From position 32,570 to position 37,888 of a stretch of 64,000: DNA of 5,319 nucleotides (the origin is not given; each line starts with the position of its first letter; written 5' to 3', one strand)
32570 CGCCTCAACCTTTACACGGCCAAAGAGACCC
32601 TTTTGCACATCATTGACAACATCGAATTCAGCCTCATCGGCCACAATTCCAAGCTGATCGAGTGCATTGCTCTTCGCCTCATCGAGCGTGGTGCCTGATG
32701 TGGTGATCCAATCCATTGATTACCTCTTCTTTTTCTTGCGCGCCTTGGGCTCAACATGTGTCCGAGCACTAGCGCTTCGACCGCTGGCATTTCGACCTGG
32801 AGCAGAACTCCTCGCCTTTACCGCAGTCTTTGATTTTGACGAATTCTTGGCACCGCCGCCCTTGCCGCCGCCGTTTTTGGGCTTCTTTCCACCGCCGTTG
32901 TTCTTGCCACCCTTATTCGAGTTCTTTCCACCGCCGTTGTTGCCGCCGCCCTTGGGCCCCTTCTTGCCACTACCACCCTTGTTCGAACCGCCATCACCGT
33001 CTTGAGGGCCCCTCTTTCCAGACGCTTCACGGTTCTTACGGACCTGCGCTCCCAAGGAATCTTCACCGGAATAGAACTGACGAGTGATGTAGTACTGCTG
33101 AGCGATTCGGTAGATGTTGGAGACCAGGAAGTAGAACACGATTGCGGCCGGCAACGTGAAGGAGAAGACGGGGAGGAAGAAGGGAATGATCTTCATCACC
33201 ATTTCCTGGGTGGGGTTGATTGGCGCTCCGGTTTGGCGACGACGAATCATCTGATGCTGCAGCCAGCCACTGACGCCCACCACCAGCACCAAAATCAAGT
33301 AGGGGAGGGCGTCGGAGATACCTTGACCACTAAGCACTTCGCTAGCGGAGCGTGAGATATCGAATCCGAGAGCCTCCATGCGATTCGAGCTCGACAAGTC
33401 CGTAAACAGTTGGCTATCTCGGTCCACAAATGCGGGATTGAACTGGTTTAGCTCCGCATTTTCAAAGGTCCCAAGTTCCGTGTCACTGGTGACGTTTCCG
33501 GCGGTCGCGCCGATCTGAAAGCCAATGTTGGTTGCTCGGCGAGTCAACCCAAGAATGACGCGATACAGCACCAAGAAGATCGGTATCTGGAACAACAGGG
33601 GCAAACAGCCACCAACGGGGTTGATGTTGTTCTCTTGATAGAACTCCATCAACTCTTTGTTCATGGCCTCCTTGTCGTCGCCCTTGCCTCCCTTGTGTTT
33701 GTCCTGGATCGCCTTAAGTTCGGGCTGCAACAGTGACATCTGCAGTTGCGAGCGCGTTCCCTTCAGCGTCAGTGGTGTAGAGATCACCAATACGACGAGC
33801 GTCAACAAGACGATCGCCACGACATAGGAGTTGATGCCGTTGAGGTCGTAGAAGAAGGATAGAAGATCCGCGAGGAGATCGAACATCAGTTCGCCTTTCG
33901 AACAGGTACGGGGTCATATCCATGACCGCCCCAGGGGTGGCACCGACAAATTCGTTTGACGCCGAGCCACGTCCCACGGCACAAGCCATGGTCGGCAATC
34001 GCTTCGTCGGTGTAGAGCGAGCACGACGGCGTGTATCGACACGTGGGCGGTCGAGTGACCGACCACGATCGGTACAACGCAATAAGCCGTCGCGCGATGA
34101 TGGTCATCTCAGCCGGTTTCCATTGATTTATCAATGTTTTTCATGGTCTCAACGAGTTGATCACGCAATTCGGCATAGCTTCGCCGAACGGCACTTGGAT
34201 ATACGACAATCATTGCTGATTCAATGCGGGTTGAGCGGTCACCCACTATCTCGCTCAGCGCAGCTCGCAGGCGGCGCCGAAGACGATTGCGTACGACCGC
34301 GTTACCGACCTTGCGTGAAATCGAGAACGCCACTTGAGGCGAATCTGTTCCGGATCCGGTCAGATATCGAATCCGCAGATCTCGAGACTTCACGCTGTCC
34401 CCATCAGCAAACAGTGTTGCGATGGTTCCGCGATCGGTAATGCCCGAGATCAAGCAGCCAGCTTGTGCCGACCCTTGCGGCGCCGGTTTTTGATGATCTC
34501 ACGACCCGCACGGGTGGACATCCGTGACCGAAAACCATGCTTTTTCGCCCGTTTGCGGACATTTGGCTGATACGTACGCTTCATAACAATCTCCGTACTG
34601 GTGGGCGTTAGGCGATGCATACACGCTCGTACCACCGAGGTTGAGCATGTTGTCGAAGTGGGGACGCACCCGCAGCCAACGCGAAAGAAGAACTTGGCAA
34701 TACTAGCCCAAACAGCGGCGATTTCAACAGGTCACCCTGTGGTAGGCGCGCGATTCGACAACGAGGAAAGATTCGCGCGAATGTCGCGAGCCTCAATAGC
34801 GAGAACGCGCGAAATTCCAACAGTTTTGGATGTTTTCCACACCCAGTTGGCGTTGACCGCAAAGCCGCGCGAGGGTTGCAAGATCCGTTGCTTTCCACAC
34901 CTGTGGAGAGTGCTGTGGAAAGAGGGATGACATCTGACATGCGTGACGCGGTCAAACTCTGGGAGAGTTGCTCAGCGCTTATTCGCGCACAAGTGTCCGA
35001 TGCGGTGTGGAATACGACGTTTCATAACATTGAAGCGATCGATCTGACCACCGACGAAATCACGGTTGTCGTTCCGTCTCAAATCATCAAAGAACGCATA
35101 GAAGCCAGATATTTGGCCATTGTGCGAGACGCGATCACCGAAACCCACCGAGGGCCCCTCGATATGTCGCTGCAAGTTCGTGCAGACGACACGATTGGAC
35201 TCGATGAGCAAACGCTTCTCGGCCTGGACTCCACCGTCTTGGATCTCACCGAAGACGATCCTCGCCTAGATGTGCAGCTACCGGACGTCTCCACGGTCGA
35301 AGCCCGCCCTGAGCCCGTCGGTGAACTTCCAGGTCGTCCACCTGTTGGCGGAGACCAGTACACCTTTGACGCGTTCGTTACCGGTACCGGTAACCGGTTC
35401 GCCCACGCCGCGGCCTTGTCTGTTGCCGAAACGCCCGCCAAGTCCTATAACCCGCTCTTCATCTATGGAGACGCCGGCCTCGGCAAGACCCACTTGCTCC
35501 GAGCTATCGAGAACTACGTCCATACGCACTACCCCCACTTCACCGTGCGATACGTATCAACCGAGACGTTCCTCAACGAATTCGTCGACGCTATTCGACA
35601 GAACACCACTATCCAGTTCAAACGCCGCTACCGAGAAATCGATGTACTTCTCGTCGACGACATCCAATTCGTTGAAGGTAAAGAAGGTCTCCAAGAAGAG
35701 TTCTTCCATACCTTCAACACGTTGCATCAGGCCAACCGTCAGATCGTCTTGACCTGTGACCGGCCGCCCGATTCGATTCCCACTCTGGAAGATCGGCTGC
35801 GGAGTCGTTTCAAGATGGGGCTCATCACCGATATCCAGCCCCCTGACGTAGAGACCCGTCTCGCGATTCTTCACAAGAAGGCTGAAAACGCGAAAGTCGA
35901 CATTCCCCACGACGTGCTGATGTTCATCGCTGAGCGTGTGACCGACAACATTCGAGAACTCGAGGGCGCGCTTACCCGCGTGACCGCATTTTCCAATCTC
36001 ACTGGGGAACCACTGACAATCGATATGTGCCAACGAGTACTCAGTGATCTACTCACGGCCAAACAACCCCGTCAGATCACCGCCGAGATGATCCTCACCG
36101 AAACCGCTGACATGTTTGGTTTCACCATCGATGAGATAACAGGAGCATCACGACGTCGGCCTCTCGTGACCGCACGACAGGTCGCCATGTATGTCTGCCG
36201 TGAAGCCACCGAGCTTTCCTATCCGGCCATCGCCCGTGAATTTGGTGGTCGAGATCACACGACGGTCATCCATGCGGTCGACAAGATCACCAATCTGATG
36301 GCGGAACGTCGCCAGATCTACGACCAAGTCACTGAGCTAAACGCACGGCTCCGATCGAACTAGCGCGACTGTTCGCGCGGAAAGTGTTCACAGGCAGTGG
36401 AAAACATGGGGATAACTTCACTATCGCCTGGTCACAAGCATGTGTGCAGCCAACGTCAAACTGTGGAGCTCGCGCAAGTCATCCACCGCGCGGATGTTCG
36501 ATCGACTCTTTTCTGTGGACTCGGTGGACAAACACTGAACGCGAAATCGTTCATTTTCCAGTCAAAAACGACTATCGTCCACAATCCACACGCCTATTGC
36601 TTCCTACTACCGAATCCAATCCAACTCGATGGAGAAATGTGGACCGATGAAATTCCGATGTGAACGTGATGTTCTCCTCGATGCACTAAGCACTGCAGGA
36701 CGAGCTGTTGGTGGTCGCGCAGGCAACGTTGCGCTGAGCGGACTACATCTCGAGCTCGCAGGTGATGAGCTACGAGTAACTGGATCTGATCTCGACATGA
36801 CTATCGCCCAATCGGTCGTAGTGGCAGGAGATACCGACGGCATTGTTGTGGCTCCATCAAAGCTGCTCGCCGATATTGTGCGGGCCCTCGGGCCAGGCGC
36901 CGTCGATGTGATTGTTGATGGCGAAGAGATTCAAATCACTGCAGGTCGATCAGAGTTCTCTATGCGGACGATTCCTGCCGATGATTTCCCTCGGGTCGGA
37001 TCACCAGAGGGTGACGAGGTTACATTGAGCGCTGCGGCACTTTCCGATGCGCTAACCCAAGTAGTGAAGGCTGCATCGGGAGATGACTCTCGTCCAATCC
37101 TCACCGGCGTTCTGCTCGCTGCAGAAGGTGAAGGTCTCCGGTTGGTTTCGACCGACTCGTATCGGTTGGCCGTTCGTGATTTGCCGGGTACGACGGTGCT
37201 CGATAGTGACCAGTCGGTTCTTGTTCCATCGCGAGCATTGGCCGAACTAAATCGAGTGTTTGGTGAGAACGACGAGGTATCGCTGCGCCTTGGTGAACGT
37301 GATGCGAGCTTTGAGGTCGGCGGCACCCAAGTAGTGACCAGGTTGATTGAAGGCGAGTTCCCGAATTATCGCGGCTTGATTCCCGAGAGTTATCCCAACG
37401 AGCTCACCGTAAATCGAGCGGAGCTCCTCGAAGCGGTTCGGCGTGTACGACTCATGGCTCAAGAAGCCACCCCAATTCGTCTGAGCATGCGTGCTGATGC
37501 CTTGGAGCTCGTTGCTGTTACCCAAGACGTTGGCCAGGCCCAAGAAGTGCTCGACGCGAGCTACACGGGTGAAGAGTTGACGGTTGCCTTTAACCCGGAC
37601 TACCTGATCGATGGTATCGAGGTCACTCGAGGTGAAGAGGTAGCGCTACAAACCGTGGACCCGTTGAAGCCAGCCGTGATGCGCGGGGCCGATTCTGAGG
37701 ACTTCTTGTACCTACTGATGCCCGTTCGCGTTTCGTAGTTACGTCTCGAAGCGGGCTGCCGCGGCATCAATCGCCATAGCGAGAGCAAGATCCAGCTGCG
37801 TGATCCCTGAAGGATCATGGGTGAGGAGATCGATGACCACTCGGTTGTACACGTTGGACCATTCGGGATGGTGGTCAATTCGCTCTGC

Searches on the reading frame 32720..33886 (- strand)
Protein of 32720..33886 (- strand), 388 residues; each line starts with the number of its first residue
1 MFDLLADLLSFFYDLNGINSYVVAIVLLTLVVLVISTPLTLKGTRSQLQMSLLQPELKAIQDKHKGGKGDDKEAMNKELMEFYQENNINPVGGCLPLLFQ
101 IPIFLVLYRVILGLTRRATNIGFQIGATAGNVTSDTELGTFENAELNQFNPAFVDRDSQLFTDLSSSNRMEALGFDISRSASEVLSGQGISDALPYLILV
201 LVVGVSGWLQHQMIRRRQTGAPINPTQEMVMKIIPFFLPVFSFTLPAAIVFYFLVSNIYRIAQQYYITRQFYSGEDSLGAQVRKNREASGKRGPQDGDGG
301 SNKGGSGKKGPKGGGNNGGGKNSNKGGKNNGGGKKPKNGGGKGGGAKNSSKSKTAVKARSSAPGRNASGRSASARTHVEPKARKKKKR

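Call 80: search_protein_families(library=pfam, proteins=[window:32720-33886:-], max_evalue=0.00001)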
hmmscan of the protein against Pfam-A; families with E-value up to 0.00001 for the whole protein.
window:32720-33886:- (388 aa): 1 family
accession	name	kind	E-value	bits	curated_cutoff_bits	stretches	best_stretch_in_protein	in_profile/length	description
PF02096.25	60KD_IMP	-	1.9e-45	155.2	35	1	21-269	1-163/163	60Kd inner membrane protein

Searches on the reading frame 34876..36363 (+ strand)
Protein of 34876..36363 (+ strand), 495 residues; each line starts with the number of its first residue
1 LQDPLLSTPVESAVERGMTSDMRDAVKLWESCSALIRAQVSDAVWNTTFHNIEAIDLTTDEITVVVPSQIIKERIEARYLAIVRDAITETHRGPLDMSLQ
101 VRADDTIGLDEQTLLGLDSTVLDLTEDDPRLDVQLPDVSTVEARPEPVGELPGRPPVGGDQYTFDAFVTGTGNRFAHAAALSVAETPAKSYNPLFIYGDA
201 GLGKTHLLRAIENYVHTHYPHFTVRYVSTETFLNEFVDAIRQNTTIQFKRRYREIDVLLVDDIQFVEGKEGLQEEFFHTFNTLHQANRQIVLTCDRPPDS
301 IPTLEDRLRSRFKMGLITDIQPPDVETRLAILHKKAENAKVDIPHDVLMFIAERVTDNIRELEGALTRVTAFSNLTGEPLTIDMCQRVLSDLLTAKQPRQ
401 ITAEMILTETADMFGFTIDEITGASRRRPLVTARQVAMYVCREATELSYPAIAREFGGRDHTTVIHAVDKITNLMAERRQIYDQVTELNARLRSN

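Call 80: search_protein_families(library=pfam, proteins=[window:34876-36363:+], max_evalue=0.00001)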
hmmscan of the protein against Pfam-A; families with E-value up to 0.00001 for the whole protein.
window:34876-36363:+ (495 aa): 5 families
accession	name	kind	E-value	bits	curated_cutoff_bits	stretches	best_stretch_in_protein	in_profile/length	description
PF00308.24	Bac_DnaA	-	3.5e-71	239.1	23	1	161-319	4-162/162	Bacterial DnaA ATPAse domain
PF08299.17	Bac_DnaA_C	-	1.3e-27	96.1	31.5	1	404-471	2-69/69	Bacterial dnaA protein helix-turn-helix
PF11638.13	DnaA_N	-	4.3e-10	39.6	24.6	1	27-88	2-64/65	DnaA N-terminal domain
PF01695.23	IstB_IS21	-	2.9e-06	27.4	24.1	1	194-297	95-195/238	IstB-like ATP binding protein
PF00004.35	AAA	-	4e-06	27.7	21.2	0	195-314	2-129/131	ATPase family associated with various cellular activities (AAA)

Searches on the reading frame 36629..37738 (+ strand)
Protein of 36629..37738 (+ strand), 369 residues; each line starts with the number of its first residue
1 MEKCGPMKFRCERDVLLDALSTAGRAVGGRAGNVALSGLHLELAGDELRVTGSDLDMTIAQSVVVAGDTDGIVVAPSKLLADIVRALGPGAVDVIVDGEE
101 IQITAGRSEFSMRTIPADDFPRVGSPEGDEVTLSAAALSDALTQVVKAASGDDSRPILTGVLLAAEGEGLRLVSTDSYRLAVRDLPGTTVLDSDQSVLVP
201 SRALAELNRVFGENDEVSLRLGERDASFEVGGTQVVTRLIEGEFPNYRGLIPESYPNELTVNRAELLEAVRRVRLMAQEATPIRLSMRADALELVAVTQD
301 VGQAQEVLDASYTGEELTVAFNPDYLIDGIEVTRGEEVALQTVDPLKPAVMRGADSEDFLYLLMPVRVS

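Call 10: search_protein_families(library=pfam, proteins=[window:36629-37738:+], max_evalue=0.00001)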
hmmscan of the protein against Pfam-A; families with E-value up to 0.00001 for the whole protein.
window:36629-37738:+ (369 aa): 3 families
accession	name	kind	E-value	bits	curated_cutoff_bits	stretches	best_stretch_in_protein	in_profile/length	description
PF00712.24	DNA_pol3_beta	-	6.6e-36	123.5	24.4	2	7-122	1-118/120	DNA polymerase III beta subunit, N-terminal domain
PF02767.21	DNA_pol3_beta_2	-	1.1e-31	110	27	1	133-246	2-116/116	DNA polymerase III beta subunit, central domain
PF02768.20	DNA_pol3_beta_3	-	3.2e-29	101.6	27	1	250-367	3-121/121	DNA polymerase III beta subunit, C-terminal domain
